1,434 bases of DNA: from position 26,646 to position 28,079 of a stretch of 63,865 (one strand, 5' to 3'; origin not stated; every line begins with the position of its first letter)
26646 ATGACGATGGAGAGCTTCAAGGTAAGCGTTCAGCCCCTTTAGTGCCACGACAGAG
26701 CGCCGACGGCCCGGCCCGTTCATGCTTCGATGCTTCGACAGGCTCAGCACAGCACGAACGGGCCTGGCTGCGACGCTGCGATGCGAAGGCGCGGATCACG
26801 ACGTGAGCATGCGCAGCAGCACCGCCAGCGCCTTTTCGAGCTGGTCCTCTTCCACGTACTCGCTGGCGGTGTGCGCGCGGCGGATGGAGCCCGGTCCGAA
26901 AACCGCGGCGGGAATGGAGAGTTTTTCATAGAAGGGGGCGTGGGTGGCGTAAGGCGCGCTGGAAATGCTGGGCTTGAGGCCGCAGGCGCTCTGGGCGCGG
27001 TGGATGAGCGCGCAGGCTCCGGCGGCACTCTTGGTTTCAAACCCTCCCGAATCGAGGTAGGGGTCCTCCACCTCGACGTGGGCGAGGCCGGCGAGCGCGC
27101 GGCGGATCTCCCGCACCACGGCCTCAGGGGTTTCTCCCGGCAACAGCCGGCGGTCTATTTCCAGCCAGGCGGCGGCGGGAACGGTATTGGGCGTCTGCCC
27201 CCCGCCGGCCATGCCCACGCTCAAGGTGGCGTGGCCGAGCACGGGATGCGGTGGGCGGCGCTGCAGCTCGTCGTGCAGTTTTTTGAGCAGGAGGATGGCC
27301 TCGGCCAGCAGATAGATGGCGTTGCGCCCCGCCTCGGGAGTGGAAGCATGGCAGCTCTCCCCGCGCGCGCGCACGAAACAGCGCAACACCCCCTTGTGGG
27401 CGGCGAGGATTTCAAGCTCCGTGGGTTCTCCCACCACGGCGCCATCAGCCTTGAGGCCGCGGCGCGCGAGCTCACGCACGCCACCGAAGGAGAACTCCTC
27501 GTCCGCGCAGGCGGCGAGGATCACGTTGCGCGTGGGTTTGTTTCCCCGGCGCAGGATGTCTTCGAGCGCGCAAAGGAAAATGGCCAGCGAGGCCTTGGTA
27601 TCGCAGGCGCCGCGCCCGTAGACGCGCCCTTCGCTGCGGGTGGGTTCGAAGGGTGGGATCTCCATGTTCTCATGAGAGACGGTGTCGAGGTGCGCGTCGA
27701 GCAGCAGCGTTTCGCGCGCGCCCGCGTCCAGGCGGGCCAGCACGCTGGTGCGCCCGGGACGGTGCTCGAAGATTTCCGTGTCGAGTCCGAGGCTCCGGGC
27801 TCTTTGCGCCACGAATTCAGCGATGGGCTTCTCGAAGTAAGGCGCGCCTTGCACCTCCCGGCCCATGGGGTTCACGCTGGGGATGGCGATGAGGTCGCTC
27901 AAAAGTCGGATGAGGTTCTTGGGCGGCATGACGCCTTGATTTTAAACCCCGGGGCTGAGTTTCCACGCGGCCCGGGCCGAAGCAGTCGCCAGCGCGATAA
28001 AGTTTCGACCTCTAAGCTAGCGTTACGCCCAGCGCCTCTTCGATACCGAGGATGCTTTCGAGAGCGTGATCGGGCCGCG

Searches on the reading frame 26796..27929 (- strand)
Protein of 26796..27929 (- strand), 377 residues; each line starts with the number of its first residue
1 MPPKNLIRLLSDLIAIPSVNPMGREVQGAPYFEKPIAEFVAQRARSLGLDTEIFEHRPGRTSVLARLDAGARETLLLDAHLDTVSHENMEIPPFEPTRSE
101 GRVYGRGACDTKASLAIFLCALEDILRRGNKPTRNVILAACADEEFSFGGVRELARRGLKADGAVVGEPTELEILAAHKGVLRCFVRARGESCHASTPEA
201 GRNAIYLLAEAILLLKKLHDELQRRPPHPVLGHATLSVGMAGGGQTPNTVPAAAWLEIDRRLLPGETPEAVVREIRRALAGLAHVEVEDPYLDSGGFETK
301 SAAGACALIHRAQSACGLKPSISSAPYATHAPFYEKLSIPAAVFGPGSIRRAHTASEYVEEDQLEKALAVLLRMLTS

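Call 49: search_protein_families(library=pfam, proteins=[window:26796-27929:-], max_evalue=0.00001)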
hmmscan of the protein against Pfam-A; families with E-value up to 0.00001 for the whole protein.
window:26796-27929:- (377 aa): 3 families
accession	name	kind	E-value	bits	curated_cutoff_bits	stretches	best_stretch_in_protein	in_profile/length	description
PF01546.33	Peptidase_M20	-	2.2e-32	113.1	24.6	1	76-376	1-205/206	Peptidase family M20/M25/M40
PF07687.19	M20_dimer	-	1.7e-19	70.2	21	1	177-280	2-100/107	Peptidase dimerisation domain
PF04389.22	Peptidase_M28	-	2.5e-07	31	21.3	1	63-156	2-78/193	Peptidase family M28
